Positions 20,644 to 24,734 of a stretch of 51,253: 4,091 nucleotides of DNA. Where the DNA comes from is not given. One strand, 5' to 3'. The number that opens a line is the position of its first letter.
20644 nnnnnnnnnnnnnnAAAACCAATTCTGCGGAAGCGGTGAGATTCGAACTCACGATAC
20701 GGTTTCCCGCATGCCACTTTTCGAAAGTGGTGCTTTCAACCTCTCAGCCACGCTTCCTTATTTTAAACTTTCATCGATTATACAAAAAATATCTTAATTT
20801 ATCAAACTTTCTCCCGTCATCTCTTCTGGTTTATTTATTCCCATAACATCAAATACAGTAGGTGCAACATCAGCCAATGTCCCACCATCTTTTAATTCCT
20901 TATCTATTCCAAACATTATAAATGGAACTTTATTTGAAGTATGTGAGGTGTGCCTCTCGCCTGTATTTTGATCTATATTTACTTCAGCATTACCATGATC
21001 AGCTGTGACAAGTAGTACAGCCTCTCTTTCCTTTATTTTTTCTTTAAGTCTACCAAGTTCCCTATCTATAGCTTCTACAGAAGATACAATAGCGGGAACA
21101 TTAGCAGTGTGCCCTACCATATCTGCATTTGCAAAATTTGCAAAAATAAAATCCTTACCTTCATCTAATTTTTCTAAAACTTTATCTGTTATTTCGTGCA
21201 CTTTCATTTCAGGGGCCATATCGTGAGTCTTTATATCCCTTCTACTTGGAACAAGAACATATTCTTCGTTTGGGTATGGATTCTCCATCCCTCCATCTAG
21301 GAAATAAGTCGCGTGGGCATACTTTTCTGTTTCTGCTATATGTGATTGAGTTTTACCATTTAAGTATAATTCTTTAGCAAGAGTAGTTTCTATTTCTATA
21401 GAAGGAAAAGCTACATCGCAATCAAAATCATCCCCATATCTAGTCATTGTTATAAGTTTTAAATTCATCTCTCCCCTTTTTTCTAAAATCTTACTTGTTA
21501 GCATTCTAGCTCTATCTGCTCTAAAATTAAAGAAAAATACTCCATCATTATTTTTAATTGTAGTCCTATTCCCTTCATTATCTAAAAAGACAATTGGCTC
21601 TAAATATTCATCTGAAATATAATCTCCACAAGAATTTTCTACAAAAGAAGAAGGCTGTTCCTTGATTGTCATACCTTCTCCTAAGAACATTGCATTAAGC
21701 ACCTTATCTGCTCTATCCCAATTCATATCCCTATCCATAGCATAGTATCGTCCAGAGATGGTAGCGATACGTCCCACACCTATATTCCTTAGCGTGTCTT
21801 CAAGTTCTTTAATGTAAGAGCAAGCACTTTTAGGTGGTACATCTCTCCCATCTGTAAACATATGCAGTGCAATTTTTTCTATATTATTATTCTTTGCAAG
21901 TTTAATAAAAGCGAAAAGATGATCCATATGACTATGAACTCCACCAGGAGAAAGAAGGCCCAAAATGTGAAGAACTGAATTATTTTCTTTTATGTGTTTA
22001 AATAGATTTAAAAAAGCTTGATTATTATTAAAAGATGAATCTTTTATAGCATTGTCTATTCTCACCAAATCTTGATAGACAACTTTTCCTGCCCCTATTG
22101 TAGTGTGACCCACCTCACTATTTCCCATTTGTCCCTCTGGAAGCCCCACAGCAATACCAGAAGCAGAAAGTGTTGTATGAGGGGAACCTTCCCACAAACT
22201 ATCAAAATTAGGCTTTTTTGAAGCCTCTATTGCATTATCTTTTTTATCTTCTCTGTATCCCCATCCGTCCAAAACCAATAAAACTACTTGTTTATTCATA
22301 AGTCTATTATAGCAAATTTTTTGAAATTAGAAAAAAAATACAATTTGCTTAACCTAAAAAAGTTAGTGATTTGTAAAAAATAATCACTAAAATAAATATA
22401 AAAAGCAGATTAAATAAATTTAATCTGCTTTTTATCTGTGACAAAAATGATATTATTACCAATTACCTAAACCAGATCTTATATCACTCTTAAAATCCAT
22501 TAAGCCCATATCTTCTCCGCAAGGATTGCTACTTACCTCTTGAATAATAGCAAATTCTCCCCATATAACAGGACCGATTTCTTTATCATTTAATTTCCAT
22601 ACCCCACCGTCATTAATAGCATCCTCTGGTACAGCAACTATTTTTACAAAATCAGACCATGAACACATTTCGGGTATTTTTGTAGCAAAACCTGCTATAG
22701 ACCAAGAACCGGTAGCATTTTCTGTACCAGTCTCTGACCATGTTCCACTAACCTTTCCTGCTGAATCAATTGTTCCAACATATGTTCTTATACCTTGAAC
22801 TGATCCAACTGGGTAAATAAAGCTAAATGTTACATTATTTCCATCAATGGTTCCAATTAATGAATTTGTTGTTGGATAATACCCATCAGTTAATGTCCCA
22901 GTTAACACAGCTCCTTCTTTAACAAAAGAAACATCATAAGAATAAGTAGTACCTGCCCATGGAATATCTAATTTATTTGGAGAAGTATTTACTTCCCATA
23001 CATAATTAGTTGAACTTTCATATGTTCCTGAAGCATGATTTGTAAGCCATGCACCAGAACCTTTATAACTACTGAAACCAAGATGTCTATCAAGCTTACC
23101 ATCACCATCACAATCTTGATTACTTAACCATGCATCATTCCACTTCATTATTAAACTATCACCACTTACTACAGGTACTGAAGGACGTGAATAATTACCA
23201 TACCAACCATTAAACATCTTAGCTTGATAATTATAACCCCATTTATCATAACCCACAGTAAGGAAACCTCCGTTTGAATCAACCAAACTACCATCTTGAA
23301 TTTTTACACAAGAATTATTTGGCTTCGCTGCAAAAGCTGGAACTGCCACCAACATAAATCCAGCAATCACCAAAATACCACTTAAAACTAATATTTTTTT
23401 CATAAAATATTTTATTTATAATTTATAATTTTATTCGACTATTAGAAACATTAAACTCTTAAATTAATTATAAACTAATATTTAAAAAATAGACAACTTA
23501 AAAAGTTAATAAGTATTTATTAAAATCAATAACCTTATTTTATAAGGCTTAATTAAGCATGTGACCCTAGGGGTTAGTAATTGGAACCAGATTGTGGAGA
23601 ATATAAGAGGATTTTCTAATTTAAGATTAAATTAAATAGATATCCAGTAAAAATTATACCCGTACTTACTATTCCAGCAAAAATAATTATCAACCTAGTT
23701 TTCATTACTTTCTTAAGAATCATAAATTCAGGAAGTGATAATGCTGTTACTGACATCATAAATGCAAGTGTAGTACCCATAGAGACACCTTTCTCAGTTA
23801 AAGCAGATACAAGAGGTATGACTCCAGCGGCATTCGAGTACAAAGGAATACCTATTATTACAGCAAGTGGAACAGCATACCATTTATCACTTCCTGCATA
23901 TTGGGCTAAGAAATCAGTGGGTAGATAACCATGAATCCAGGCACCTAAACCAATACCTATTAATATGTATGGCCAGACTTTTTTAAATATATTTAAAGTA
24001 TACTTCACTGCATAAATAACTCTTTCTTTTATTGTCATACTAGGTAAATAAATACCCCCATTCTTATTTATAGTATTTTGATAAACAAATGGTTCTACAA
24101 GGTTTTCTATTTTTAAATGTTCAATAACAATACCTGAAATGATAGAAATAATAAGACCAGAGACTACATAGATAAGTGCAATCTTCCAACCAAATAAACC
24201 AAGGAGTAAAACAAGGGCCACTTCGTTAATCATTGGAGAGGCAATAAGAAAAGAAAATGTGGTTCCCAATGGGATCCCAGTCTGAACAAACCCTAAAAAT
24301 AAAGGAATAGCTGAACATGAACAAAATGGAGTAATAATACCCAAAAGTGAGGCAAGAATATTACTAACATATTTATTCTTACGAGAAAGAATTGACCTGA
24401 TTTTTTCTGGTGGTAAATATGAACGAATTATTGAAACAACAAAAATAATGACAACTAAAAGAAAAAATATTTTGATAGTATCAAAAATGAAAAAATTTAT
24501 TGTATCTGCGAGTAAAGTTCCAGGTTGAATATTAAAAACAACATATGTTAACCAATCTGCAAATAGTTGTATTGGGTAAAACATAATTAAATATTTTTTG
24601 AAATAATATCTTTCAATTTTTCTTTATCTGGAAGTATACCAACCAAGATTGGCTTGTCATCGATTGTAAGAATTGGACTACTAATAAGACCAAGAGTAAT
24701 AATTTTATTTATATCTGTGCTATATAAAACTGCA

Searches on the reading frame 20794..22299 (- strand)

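Call 70: search_protein_families(library=pfam, proteins=[window:20794-22299:-], max_evalue=0.001)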
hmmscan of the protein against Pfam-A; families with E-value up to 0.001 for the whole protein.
window:20794-22299:- (501 aa): 5 families
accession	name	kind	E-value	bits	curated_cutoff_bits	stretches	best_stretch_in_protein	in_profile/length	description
PF06415.18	iPGM_N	-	2.6e-73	246.5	27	1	81-288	1-215/217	BPG-independent PGAM N-terminus (iPGM_N)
PF01676.23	Metalloenzyme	-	1.3e-70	238.3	24.3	1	3-490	1-252/252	Metalloenzyme superfamily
PF01663.27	Phosphodiest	-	5.1e-09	36.6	23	1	328-447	103-230/342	Type I phosphodiesterase / nucleotide pyrophosphatase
PF00884.28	Sulfatase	-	9.4e-05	22.3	25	1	390-488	200-301/301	Sulfatase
PF00245.25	Alk_phosphatase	-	0.00078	18.9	24.4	0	367-437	240-313/423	Alkaline phosphatase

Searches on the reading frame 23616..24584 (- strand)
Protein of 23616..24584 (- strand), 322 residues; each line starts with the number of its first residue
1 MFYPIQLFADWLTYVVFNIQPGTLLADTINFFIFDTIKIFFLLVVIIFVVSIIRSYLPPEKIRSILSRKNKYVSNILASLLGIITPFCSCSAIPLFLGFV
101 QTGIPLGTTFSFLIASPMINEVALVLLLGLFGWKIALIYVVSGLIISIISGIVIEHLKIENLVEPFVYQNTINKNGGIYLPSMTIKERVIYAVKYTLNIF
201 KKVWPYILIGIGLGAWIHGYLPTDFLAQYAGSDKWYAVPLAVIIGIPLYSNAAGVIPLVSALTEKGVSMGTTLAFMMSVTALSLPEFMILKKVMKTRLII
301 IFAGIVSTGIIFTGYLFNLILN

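Call 70: search_protein_families(library=pfam, proteins=[window:23616-24584:-], max_evalue=0.001)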
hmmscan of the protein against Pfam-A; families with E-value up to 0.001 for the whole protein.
window:23616-24584:- (322 aa): 1 family
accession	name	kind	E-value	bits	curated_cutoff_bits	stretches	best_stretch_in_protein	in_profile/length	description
PF03773.19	ArsP_1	-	3.4e-80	269.8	32.3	1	27-318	4-293/294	Predicted permease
